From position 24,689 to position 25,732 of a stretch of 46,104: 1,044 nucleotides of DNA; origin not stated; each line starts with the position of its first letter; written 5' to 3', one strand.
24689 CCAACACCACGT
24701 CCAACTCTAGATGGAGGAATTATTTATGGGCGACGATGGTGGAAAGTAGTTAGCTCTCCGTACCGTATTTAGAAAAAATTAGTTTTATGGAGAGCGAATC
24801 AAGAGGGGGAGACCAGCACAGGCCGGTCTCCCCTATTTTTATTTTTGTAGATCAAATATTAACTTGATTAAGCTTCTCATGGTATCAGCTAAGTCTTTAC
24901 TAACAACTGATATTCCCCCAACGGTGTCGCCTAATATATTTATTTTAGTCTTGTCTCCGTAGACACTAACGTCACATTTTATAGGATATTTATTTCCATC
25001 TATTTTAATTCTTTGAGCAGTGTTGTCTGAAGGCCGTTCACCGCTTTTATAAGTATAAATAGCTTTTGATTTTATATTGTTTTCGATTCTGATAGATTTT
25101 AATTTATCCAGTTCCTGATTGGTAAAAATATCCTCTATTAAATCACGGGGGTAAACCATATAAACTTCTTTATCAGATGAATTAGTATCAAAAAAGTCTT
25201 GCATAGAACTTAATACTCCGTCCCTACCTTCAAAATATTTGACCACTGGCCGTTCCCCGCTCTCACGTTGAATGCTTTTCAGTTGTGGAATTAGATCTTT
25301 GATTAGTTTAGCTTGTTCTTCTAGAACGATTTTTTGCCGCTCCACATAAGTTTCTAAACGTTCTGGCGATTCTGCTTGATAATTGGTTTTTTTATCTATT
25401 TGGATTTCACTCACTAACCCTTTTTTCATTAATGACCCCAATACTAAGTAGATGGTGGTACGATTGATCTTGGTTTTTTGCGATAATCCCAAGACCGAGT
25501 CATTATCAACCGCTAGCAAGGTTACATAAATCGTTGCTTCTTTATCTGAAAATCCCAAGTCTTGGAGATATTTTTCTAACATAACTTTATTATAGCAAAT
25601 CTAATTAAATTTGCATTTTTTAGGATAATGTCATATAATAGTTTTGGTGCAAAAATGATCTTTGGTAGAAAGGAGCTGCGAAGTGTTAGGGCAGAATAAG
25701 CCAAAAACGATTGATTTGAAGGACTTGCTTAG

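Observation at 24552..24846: Highly structured RNA of about 290 nt and unknown class, driven by a consensus promoter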

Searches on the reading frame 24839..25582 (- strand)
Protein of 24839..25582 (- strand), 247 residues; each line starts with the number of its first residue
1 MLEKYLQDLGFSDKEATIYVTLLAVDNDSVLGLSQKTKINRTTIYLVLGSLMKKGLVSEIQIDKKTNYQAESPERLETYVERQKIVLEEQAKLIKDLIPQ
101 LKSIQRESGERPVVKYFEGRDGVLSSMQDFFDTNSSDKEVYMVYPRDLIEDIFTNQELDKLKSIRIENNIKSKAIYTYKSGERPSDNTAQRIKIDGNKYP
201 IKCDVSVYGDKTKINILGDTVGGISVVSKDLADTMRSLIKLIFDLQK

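Call 11: search_protein_families(library=pfam, proteins=[window:24839-25582:-], max_evalue=0.01)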
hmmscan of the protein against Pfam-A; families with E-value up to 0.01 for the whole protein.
window:24839-25582:- (247 aa): 2 families
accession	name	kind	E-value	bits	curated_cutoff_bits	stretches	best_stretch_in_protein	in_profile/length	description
PF01978.25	TrmB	-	2.8e-14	53.2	25.6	1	6-74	1-68/68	Sugar-specific transcriptional regulator TrmB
PF03965.22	Penicillinase_R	-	0.00052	20.8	22.6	1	32-75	26-69/115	Penicillinase repressor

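Call 13: find_related_loci(query=window:24839-25582:-, collection=genome_contigs, flank=6000)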
Query window:24839-25582:- (247 aa) in genome_contigs; peptide patterns used: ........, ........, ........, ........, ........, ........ (x = any residue, [..] = any of these).
106 stretches matched a pattern; 22 encode a relative of the query (tblastn E <= 1e-3); 22 distinct loci.
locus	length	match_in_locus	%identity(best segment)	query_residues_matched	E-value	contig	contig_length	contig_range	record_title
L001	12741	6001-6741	65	1-247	2e-105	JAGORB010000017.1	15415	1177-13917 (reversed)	MAG: Candidatus Paceibacterota bacterium isolate Gw_Eff_bin_236 Gw_Eff_8645_length_15415_cov_7.392988, whole genome shot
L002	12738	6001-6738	66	1-244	2e-107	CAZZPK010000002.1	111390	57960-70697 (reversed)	MAG TPA_asm: uncultured Candidatus Saccharibacteria bacterium isolate SRP170004_co1_601 genome assembly, contig: NODE_18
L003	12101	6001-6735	60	1-244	8e-98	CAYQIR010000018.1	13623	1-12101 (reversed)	MAG TPA_asm: uncultured Candidatus Saccharibacteria bacterium isolate binchicken_co38_1169 genome assembly, contig: NODE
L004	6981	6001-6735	58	1-244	5e-95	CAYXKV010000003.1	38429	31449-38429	MAG TPA_asm: uncultured Candidatus Saccharibacteria bacterium isolate binchicken_co274_24 genome assembly, contig: NODE_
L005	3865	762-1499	56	1-244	1e-93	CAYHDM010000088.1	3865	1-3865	MAG TPA_asm: uncultured Candidatus Saccharibacteria bacterium isolate ERP119705_co12_185 genome assembly, contig: NODE_3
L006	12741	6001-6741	55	1-247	1e-92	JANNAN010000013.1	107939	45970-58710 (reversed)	MAG: Candidatus Taylorbacteria bacterium isolate OTE_78_metabat_459 OTE_78_k141_2181644, whole genome shotgun sequence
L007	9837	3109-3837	56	1-241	2e-92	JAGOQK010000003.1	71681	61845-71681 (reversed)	MAG: Candidatus Paceibacterota bacterium isolate Gw_Eff_bin_108 Gw_Eff_487_length_71681_cov_6.138371, whole genome shotg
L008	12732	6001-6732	56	1-244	5e-92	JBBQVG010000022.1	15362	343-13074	MAG: Candidatus Paceibacteria bacterium isolate Co_metawrap_1985 Cmw_1985_k141_23407067_length_15362_cov_9.0000, whole g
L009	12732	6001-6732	57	1-244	7e-92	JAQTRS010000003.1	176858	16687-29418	MAG: Candidatus Moraniibacteriota bacterium isolate STB_169 NODE_188_length_176858_cov_5.532233_Sandtown_B, whole genome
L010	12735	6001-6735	56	1-244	9e-92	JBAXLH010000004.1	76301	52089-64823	MAG: bacterium isolate ELA422 MAG422_4, whole genome shotgun sequence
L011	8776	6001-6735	55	1-244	2e-91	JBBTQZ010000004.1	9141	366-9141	MAG: Patescibacteria group bacterium isolate H41-bin075_1 H41_bin075_1_000000000004, whole genome shotgun sequence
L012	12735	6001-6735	55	1-244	3e-91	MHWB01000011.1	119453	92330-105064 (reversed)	MAG: Candidatus Zambryskibacteria bacterium RIFCSPLOWO2_01_FULL_39_39 rifcsplowo2_01_scaffold_424, whole genome shotgun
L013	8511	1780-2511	54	1-244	8e-89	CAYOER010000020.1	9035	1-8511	MAG TPA_asm: uncultured Candidatus Saccharibacteria bacterium isolate SRP062349_co2_94 genome assembly, contig: NODE_419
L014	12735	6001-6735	52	1-244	4e-88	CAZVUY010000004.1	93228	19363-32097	MAG TPA_asm: uncultured Candidatus Saccharibacteria bacterium isolate SRP300315_co1_63 genome assembly, contig: NODE_118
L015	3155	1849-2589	53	1-244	4e-89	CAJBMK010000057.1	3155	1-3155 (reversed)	uncultured bacterium isolate Loc090907-8m_bin-552 genome assembly, contig: bin-552:57/88, whole genome shotgun sequence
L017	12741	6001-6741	51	1-247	1e-80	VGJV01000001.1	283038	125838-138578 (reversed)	MAG: Candidatus Liptonbacteria bacterium isolate M_DeepCast_50m_m2_187 M_DeepCast_50m_m2_187_Ga0194121_10000014, whole g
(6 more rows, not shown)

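Call 39: search_protein_families(library=ncbifam, proteins=[window:24839-25582:-], max_evalue=0.1)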
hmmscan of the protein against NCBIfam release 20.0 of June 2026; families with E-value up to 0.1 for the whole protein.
window:24839-25582:- (247 aa): 8 families
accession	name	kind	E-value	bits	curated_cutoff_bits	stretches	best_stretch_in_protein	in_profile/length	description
NF040851.1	tran_reg_TrmB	equivalog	9.2e-08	31.6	600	1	4-155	9-150/338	HTH-type sugar-sensing transcriptional regulator TrmB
NF047390.1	TransRegTrmBL1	equivalog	1.3e-06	27.7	650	1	4-125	8-124/341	HTH-type sugar sensing transcriptional regulator TrmBL1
NF040939.2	trans_reg_lrs14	equivalog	0.00029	20.8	90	1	10-65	18-74/103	Lrs14 family HTH-type transcriptional regulator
NF053606.1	Sta1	subfamily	0.00034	20.7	80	1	10-66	17-73/100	Sta1 family transcriptional regulator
NF045677.1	FeRespRegIrr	equivalog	0.00039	20.5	170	0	35-90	42-98/127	Fur family transcriptional regulator Irr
NF045678.1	TransRegIrrA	equivalog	0.0044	16.9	150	0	36-69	52-85/138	iron response transcriptional regulator IrrA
TIGR01884.1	cas_HTH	subfamily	0.0071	15.7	60.2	1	10-68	139-196/202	CRISPR-associated CARF protein Csa3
NF053729.1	c-di-GMP_motif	domain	0.054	13.3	38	0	51-90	6-45/53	cyclic di-GMP-binding domain-containing protein, MshE-related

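Call 40: search_solved_structures(query=window:24839-25582:-, max_evalue=1)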
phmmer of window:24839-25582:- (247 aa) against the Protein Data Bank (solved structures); distinct sequences matched with E-value up to 1: 6.
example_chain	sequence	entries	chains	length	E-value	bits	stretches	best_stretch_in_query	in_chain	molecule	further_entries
3qph_A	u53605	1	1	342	0.00073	22.7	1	6-153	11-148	TrmB, a global transcription regulator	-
4wve_A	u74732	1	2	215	0.16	15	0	62-111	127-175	Surface protein G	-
6qua_A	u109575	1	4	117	0.22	14.6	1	38-82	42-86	hsRosR-DNA binding protein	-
6qfd_A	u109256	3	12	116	0.22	14.6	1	38-82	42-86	DNA-binding protein | hsRosR DNA binding protein | DNA binding protein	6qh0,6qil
6ez1_A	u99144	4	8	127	0.25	14.4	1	38-82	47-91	DNA binding protein | HALOPHILIC WINGED-HELIX-TURN-HELIX DNA BINDING PROTEIN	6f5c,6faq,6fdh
4gl8_A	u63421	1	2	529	0.4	13.7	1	115-189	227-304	Oligopeptide ABC transporter OppAIV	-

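Call 49: find_homologous_proteins(query=window:24839-25582:-, max_evalue=1e-10)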
Query window:24839-25582:- (247 aa): 530 proteins with E <= 1e-10 among 1378 candidates; the best 120 are listed.
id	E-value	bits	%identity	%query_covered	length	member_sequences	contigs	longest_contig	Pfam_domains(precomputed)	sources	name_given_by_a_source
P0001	1.3e-151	521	100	100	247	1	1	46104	PF01978.26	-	-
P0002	7.5e-118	410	77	99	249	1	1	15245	PF01978.26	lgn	-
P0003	2.9e-101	356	66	99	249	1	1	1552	PF01978.26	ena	-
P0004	1.4e-98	347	65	99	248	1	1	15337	PF01978.26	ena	-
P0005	1.7e-98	347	66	99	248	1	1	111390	PF01978.26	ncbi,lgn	-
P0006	4.1e-98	346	63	99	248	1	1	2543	PF01978.26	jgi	-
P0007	7.1e-98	345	65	100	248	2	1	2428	PF01978.26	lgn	-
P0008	5.3e-97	342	63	99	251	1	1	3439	PF01978.26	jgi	jgi:sugar-specific transcriptional regulator TrmB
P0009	2.3e-96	340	63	99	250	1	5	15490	PF01978.26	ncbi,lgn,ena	-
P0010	3.2e-96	339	64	99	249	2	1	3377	PF01978.26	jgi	jgi:HTH-type transcriptional regulator, sugar sensing transcriptional regulator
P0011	1.4e-95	337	63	100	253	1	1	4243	PF01978.26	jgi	-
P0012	3.5e-95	336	60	99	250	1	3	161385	PF01978.26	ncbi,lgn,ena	-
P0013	4.3e-95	336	63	99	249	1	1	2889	PF08279.19,PF01978.26,PF24033.2,PF03965.23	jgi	-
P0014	4.9e-95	336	64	99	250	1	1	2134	PF01978.26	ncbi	-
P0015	1.2e-94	334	61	99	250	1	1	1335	PF01978.26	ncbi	-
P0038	6.2e-91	322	60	99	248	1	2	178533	PF01047.29,PF01978.26,PF03965.23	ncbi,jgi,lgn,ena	ncbi:MAG: helix-turn-helix domain-containing protein [Candidatus Paceibacterota bacterium]|jgi:sugar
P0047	9.8e-90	318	59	100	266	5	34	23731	PF01978.26,PF03965.23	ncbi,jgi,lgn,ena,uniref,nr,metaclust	ncbi:MAG: Transcriptional regulator, TrmB [Candidatus Azambacteria bacterium GW2011_GWA2_42_9]|unire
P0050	1.9e-89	317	58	99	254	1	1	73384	PF01978.26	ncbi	-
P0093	5.1e-87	309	58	100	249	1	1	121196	PF01978.26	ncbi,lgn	-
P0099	1.0e-86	308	57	99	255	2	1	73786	PF01978.26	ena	-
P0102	1.9e-86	308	55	99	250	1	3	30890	PF01978.26,PF03965.23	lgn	-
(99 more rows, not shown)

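Call 50: find_encoding_contigs(protein=P0002, flank=3000, max_places=2)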
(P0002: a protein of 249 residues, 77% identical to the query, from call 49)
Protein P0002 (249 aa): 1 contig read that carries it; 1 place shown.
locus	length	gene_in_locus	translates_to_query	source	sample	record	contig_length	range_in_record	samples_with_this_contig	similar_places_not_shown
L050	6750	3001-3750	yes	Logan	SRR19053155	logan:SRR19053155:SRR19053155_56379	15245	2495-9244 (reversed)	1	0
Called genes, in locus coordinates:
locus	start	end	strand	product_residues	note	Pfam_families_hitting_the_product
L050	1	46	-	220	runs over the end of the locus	-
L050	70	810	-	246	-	PF01978:TrmB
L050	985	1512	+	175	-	PF01928:CYTH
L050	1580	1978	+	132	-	-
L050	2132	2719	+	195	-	-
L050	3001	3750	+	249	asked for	PF01978:TrmB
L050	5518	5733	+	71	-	-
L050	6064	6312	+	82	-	-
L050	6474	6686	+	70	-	-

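Call 51: find_encoding_contigs(protein=P0047, flank=3000, max_places=3)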
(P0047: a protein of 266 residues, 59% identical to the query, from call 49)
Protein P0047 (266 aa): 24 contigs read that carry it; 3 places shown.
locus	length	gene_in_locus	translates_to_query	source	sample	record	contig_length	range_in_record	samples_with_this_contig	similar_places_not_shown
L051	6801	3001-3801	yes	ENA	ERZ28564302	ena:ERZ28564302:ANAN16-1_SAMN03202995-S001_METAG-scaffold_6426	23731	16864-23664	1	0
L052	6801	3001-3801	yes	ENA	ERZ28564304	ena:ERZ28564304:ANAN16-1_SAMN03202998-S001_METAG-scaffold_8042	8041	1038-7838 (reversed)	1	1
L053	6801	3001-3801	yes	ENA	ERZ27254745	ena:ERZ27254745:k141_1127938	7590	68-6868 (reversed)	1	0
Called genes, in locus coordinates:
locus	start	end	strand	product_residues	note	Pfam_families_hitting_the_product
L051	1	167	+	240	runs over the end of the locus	-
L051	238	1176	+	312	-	PF02661:Fic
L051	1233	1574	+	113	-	-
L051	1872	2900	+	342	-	-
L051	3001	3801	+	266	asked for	PF01978:TrmB, PF03965:Penicillinase_R (faint)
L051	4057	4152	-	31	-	-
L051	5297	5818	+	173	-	-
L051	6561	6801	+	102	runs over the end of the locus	?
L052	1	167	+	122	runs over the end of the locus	?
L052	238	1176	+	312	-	PF02661:Fic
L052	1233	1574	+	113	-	-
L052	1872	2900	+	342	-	-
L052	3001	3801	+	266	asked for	PF01978:TrmB, PF03965:Penicillinase_R (faint)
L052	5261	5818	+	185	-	-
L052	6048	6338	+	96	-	-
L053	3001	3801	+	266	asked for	PF01978:TrmB, PF03965:Penicillinase_R (faint)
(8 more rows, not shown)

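Call 60: predict_structure(alignment_id=A2)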
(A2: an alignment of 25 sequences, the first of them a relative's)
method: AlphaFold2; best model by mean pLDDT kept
length: 247 residues; sequences in the alignment: 25
mean_pLDDT: 87.5   pTM: 0.53
mean pLDDT of the five models: 87.5, 86.7, 85.8, 85.5, 84.8
residues with pLDDT >= 90: 125; 70-90: 107; 50-70: 13; < 50: 2
segments of 3 or more residues with pLDDT < 50: none
pLDDT, mean of each block of 10 residues (from residue 1): 85 94 92 95 95 94 92 85 84 77 53 83 86 79 93 91 88 93 90 91 92 89 90 92 84
secondary structure, 60 per line:
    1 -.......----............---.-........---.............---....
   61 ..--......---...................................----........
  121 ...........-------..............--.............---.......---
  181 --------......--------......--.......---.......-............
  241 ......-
elements in order: H2-8 H13-24 H30-37 H41-53 E57-62 E65-70 H74-108 E113-118 H119-131 E139-145 H146-152 H155-167 E171-177 E189-194 E203-208 E211-217 E221-227 H229-246
